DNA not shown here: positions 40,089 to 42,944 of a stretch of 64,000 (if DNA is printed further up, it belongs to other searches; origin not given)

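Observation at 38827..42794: SRAP abasic-site protein and an exonuclease-dead PolB fused to a PD-(D/E)xK nuclease: candidate DNA-damage-tolerance module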

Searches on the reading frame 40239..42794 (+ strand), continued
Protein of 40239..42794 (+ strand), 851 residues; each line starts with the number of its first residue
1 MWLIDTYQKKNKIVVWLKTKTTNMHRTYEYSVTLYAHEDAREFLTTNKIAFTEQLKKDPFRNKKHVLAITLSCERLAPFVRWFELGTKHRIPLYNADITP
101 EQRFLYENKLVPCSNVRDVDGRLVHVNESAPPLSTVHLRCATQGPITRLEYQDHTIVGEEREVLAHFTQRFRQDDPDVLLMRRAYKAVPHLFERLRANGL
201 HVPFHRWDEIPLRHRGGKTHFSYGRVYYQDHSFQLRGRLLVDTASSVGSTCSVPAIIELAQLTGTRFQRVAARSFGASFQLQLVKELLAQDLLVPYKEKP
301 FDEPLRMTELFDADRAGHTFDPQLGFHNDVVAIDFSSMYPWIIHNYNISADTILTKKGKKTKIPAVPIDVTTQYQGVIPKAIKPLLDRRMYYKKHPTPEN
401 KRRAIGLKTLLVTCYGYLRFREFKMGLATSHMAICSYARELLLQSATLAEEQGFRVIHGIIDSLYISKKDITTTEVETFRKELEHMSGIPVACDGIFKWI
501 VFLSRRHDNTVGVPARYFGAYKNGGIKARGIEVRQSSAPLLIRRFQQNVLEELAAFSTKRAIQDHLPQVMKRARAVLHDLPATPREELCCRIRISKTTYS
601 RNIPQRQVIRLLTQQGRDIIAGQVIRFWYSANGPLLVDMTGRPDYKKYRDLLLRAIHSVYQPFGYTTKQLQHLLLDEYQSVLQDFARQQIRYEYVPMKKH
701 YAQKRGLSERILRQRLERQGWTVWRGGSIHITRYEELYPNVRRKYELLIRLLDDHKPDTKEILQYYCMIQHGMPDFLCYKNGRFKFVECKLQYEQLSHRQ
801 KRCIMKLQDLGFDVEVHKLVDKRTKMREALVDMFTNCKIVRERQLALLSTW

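Call 24: find_encoding_contigs(protein=P0026, flank=6000, max_places=2)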
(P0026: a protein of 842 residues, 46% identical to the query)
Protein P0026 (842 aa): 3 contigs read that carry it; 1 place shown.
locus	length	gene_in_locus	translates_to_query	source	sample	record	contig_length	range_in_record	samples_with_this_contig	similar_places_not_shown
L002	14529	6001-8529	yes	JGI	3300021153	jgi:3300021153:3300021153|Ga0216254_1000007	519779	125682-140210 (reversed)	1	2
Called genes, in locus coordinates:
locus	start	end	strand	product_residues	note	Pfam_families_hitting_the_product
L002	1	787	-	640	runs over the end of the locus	-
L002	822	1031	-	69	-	-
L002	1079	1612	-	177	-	PF10706:Aminoglyc_resit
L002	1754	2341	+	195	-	-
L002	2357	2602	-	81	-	PF18898:DUF5654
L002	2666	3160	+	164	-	-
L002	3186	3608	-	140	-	PF08818:DUF1801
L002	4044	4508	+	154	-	-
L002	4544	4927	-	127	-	PF00293:NUDIX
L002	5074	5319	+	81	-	PF26485:DUF8156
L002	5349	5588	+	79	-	PF10884:DUF2683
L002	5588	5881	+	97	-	-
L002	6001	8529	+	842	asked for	PF00136:DNA_pol_B, PF08774:VRR_NUC (weak)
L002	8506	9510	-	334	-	PF00890:FAD_binding_2 (weak), PF01266:DAO, PF01494:FAD_binding_3 (weak), PF01946:Thi4 (weak), PF03486:HI0933_like, PF05834:Lycopene_cycl (weak), PF07992:Pyr_redox_2, PF13450:NAD_binding_8, +2 more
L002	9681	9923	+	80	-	PF01844:HNH, PF14279:HNH_5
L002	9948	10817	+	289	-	PF19656:DUF6159, PF24400:DUF7544 (weak)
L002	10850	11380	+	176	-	-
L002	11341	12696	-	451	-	PF03023:MurJ, PF01554:MatE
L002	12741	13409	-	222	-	-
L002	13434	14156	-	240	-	PF01798:Nop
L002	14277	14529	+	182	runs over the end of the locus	PF01558:POR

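Call 26: find_related_loci(query=window:40239-42794:+, collection=genome_contigs, flank=8000)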
Query window:40239-42794:+ (851 aa) in genome_contigs; peptide patterns used: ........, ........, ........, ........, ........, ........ (x = any residue, [..] = any of these).
25 stretches matched a pattern, but none encodes a relative of the query by tblastn (E <= 1e-3).
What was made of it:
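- Tried and rejected: A single-protein scan of genome_contigs found nothing (call 26).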

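Call 29: find_related_loci(query=A1, collection=genome_contigs, flank=8000)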
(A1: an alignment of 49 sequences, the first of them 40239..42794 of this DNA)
Query A1 (851 aa) in genome_contigs; peptide patterns used: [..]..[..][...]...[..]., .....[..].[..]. (x = any residue, [..] = any of these).
107 stretches matched a pattern; 98 encode a relative of the query (tblastn E <= 1e-3); the best 80 are kept; 78 distinct loci.
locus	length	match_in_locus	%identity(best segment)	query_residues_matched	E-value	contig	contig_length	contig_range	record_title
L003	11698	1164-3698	48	2-844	0e+0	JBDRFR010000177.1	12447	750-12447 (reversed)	MAG: Nanoarchaeota archaeon isolate MEGAHIT-group-1.382 k141_2519830, whole genome shotgun sequence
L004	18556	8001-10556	47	2-848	0e+0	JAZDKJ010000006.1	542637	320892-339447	MAG: Candidatus Woesearchaeota archaeon isolate MEGAHIT-group-0.53 k141_6708147, whole genome shotgun sequence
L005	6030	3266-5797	47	2-847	0e+0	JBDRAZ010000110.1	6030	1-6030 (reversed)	MAG: archaeon isolate MEGAHIT-group-1.1032 k141_6980899, whole genome shotgun sequence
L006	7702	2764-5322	45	2-849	0e+0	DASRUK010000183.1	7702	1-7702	MAG TPA_asm: Candidatus Nanoarchaeia archaeon isolate SMAG_U8018 k141_2000276, whole genome shotgun sequence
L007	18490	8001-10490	48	2-833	0e+0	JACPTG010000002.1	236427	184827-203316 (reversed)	MAG: Candidatus Woesearchaeota archaeon isolate NC_groundwater_726_Ag_S-0.2um_49_29 S36_SO-2_scaffold_125765, whole geno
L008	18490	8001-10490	46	2-847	0e+0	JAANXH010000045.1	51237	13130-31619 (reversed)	MAG: Candidatus Woesearchaeota archaeon isolate SuakinDeep_MAG79_5 MAG795_45, whole genome shotgun sequence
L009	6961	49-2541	46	3-847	0e+0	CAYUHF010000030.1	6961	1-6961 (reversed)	MAG TPA_asm: uncultured Methanosarcinales archaeon isolate SRP332253_co2_76 genome assembly, contig: NODE_11616_length_6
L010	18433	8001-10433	47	3-847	0e+0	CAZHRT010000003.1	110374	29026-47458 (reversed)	MAG TPA_asm: uncultured Methanosarcinales archaeon isolate binchicken_co28_95 genome assembly, contig: NODE_122_length_1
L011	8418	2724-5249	43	2-847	0e+0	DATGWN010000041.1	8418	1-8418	MAG TPA_asm: Acidobacteriota bacterium isolate SMAG_U10583 k141_73403, whole genome shotgun sequence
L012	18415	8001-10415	45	1-829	0e+0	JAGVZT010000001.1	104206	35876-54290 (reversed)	Candidatus Woesearchaeota archaeon isolate RIFCSPHIGHO2_02_FULL_62_20 rifcsphigho2_02_scaffold_297, whole genome shotgun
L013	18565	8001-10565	46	2-847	0e+0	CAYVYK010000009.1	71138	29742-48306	MAG TPA_asm: uncultured Methanosarcinales archaeon isolate binchicken_co115_67 genome assembly, contig: NODE_718_length_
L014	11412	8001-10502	44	2-851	0e+0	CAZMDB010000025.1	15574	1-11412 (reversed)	MAG TPA_asm: uncultured Methanosarcinales archaeon isolate SRP252850_co1_224 genome assembly, contig: NODE_6996_length_1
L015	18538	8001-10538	44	1-847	0e+0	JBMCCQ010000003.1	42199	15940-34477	MAG: Candidatus Nanoarchaeia archaeon isolate C1M08_54 NODE_276_length_42199_cov_8.209259, whole genome shotgun sequence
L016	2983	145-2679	43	2-848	0e+0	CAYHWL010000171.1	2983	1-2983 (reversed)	MAG TPA_asm: uncultured Methanosarcinales archaeon isolate ERP119705_co15_581 genome assembly, contig: NODE_49804_length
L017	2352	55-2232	45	2-708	0e+0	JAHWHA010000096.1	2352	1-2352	MAG: Candidatus Woesearchaeota archaeon isolate FT1_346 k127_44928291, whole genome shotgun sequence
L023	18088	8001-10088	43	2-685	0e+0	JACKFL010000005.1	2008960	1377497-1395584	MAG: Candidatus Omnitrophota bacterium isolate HK-STAS-OMNI-4 HK-STAS-OMNI-4_5, whole genome shotgun sequence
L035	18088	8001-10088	41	3-685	2e-174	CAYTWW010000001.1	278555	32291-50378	MAG TPA_asm: uncultured Methanosarcinales archaeon isolate SRP167436_co1_14 genome assembly, contig: NODE_4_length_27855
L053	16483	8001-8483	59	692-847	9e-49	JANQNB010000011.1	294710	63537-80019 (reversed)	MAG: Candidatus Nanoarchaeia archaeon isolate PL23a_bin.69 k99_2393023, whole genome shotgun sequence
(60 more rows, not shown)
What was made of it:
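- Tried and rejected: The alignment-based scan worked (call 29).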

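Call 34: search_protein_families(library=pfam, proteins=[L002:5074-5319:+, L001:3202-3891:+, L005:2454-3023:+, L023:6986-7603:+, L008:7757-8074:+, L053:7989-8507:+, L035:13662-14156:+], max_evalue=0.1)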
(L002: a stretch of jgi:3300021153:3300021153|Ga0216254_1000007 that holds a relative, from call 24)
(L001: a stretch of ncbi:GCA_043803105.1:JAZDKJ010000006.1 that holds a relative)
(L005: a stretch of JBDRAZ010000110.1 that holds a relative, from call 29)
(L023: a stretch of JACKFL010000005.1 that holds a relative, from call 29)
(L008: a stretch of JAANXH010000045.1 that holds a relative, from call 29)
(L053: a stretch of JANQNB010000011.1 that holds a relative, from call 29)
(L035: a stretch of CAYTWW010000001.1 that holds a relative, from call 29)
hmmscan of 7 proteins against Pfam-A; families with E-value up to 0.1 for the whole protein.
L002:5074-5319:+ (81 aa): 0 families

L001:3202-3891:+ (229 aa): 0 families

L005:2454-3023:+ (189 aa): 0 families

L023:6986-7603:+ (205 aa): 0 families

L008:7757-8074:+ (105 aa): 5 families
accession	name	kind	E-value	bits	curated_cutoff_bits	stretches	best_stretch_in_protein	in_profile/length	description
PF09384.15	UTP15_C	-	0.00061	20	33.1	1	18-92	59-133/147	UTP15 C terminal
PF14747.11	DUF4473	-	0.0016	19.4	25.9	1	11-39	48-76/78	Domain of unknown function (DUF4473)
PF12231.13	Rif1_N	-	0.0092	15.4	23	1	16-88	137-206/374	Rap1-interacting factor 1 N terminal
PF00585.24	Thr_dehydrat_C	-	0.054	13.8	27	0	40-90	33-82/91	C-terminal regulatory domain of Threonine dehydratase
PF09302.16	XLF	-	0.064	14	24.6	1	4-47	34-77/115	XLF N-terminal domain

L053:7989-8507:+ (172 aa): 4 families
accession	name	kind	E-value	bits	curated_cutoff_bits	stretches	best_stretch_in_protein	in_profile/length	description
PF08774.17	VRR_NUC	-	8.3e-08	32.7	23.8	1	78-134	47-111/116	VRR-NUC domain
PF01870.24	Hjc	-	0.00025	21.4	21.1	0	26-45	2-21/93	Archaeal holliday junction resolvase (hjc)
PF03793.24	PASTA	-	0.046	14.1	23.2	0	23-41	7-25/64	PASTA domain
PF13670.12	PepSY_2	-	0.064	13.7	24.3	0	22-41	26-45/83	Peptidase propeptide and YPEB domain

L035:13662-14156:+ (164 aa): 1 family
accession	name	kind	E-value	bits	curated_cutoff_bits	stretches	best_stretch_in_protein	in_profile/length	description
PF08774.17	VRR_NUC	-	1.2e-07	32.2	23.8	1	59-125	44-111/116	VRR-NUC domain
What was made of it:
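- On VRR-NUC (PF08774): Free homologues score 32-33 bits (call 34).
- On Hjc Holliday-junction resolvase (PF01870): One free homologue has a 20-residue marginal hit (call 34).
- A free homologue has a marginal Pfam Hjc hit of 21.4 bits over 20 residues (call 34).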

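Call 80: find_related_loci(query=A1, collection=viral_contigs, flank=5000)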
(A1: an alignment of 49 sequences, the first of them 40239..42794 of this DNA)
Query A1 (851 aa) in viral_contigs; peptide patterns used: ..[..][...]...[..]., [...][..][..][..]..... (x = any residue, [..] = any of these).
19 stretches matched a pattern; 1 encode a relative of the query (tblastn E <= 1e-3); 1 distinct loci.
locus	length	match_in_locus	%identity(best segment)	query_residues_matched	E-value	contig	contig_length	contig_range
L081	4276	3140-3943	26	320-543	4e-14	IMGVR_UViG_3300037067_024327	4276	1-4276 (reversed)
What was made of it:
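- On Casposon / protein-primed PolB / virus: One distant hit in IMG/VR (call 80).
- Only one distant hit (26% identity) was found in 2.9 million viral contigs (call 80).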
